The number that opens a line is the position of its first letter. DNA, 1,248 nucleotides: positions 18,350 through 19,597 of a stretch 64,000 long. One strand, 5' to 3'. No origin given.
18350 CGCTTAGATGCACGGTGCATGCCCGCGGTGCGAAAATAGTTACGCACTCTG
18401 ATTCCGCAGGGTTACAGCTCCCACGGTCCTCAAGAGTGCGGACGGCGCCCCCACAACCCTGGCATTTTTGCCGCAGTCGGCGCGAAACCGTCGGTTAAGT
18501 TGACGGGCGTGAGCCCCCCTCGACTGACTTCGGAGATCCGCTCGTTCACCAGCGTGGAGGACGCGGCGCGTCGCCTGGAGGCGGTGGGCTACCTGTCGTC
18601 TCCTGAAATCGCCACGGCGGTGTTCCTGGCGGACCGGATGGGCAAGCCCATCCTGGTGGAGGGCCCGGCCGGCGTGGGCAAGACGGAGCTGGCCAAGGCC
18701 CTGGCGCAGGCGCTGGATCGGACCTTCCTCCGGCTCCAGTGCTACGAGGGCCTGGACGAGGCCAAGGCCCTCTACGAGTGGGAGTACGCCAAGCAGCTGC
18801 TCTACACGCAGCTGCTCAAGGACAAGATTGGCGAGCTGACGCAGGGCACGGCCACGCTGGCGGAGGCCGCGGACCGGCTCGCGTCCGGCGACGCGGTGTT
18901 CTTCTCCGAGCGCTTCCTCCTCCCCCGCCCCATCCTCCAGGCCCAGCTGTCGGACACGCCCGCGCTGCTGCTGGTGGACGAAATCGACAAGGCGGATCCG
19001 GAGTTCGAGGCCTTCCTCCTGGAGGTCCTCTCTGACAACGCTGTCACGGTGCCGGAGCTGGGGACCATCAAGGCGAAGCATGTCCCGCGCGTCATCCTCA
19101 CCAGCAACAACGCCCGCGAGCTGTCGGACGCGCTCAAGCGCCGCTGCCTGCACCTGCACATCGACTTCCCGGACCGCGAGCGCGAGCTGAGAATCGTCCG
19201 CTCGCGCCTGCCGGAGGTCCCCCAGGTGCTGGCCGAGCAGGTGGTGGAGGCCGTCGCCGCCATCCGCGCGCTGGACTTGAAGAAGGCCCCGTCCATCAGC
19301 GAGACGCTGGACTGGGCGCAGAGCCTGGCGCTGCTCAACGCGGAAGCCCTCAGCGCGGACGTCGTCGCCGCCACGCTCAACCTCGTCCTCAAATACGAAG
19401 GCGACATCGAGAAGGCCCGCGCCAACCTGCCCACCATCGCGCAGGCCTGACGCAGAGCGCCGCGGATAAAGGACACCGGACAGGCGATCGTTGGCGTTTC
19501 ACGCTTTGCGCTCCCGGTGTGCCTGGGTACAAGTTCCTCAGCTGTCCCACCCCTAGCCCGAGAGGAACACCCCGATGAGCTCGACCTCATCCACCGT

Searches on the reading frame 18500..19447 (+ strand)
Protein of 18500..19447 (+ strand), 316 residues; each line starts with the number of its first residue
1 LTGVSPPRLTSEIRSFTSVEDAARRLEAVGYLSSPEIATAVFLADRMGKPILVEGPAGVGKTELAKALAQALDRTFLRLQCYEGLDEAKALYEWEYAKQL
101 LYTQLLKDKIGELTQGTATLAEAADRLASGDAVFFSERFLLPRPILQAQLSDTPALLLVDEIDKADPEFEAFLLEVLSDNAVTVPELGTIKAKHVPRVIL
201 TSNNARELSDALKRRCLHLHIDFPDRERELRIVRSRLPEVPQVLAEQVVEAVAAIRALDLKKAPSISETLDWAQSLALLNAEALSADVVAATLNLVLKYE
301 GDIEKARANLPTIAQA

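Call 10: search_protein_families(library=pfam, proteins=[window:18500-19447:+], max_evalue=0.001)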
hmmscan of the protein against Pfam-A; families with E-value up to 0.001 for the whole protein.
window:18500-19447:+ (316 aa): 10 families
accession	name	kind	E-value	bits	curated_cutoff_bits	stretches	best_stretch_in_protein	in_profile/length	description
PF07728.20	AAA_5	-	7.8e-14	52.3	22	1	51-216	2-139/139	AAA domain (dynein-related subfamily)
PF00004.35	AAA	-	1e-09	39.4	21.2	1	51-221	1-127/131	ATPase family associated with various cellular activities (AAA)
PF07724.20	AAA_2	-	2.7e-09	37.7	27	1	154-208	76-129/166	AAA domain (Cdc48 subfamily)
PF13191.12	AAA_16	-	4e-09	37.6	32.6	1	46-179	20-157/167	AAA ATPase domain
PF07726.17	AAA_3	-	1.3e-08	35.3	27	0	51-82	2-33/131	ATPase family associated with various cellular activities (AAA)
PF13401.12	AAA_22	-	6.4e-06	27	27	1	50-178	7-109/130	AAA domain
PF00158.32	Sigma54_activat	-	7.8e-05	22.9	20.2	0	47-75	21-49/168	Sigma-54 interaction domain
PF12774.13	AAA_6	-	0.00011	21.8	25.2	1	53-87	37-71/327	Hydrolytic ATP binding site of dynein motor region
PF13604.12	AAA_30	-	0.00035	20.8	27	0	51-183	21-118/191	AAA domain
PF05729.18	NACHT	-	0.00047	20.5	26.7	0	50-177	2-100/167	NACHT domain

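Call 47: search_protein_families(library=ncbifam, proteins=[window:18500-19447:+], max_evalue=0.001)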
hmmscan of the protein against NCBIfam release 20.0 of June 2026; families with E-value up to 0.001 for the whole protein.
window:18500-19447:+ (316 aa): 20 families
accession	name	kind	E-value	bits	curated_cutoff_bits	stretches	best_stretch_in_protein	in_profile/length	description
NF047784.1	MadB_ATPase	equivalog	7.5e-105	350.3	475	1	16-310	1-297/298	MadB family AAA-type ATPase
TIGR02640.1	gas_vesic_GvpN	equivalog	2e-14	53.7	266.8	2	156-277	108-237/262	gas vesicle protein GvpN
TIGR02639.1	ClpA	equivalog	4.6e-08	31.7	993.15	1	51-81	490-520/734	ATP-dependent Clp protease ATP-binding subunit ClpA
TIGR00763.1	lon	equivalog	5.6e-07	28.4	608.05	1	44-80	349-385/795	endopeptidase La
TIGR03346.1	chaperone_ClpB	equivalog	1.1e-06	27.4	1232.1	0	52-72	599-619/853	ATP-dependent chaperone ClpB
NF004310.0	PRK05707.1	equivalog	1.3e-05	24.8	280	0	45-72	19-46/328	DNA polymerase III subunit delta'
NF008118.0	PRK10865.1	equivalog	2.4e-05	22.5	1417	0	156-208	673-724/857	ATP-dependent chaperone ClpB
NF033606.1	heat_AAA_ClpK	exception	2.6e-05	22.3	1900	0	51-72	646-667/949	heat shock survival AAA family ATPase ClpK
NF008263.0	PRK11034.1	equivalog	2.8e-05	22.2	1350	0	51-83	491-523/758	ATP-dependent Clp protease ATP-binding subunit ClpA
TIGR02868.1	CydC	equivalog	8.3e-05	21.4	329.05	0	28-73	341-386/530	thiol reductant ABC exporter subunit CydC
NF003069.1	PRK03992.1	subfamily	9.3e-05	21.7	500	1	49-81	166-198/379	proteasome-activating nucleotidase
TIGR00678.1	holB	equivalog_domain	0.00016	21.3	180.6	0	44-72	10-38/188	DNA polymerase III subunit delta'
TIGR01242.2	TIGR01242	subfamily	0.00019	20.5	500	1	48-80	148-180/362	proteasome-activating nucleotidase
NF047748.1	PrtsmActNtasePan1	equivalog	0.00023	20.3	750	1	32-82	168-216/405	proteasome-activating nucleotidase Pan1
NF009067.0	PRK12402.1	equivalog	0.00043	19.3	317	0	50-72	38-60/340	replication factor C small subunit 2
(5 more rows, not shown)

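Call 57: search_protein_families(library=padloc, proteins=[window:18500-19447:+], max_evalue=0.01)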
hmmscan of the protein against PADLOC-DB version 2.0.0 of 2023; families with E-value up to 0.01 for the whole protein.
window:18500-19447:+ (316 aa): 13 families
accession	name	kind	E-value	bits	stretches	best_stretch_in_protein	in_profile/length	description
PDLC04606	PDC-M37B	-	8.9e-07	26.4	1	51-74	177-200/390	-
PDLC03838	DolB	-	1.2e-05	22.8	1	53-80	171-198/375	-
PDLC00915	TRIP13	-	2.2e-05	22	0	51-76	66-91/302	TRIP13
PDLC04605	PDC-M37B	-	2.9e-05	21.3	0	51-74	307-330/518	-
PDLC04140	mad8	-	3.6e-05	21.4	1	41-76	20-57/314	mads_8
PDLC04232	IetA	-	0.00032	18.2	1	51-84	119-151/330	-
PDLC02911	VakA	-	0.00076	18.1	1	47-104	1-57/163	-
PDLC00914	TRIP13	-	0.00082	16.9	0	195-255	187-248/302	TRIP13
PDLC02196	IetA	-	0.0014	16.1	0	49-76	123-150/374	-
PDLC05079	PDC-S73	-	0.0032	14.3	1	50-102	193-245/752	-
PDLC01995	RtcR_PspF2--CARF_AAA_HTH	-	0.0071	13.5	0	39-74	182-216/481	-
PDLC01252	Cas3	-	0.009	13.5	0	51-72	2-24/324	CAS-I; effector_G3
PDLC01993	RtcR--CARF_AAA_HTH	-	0.0091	12.5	0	44-68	200-224/523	-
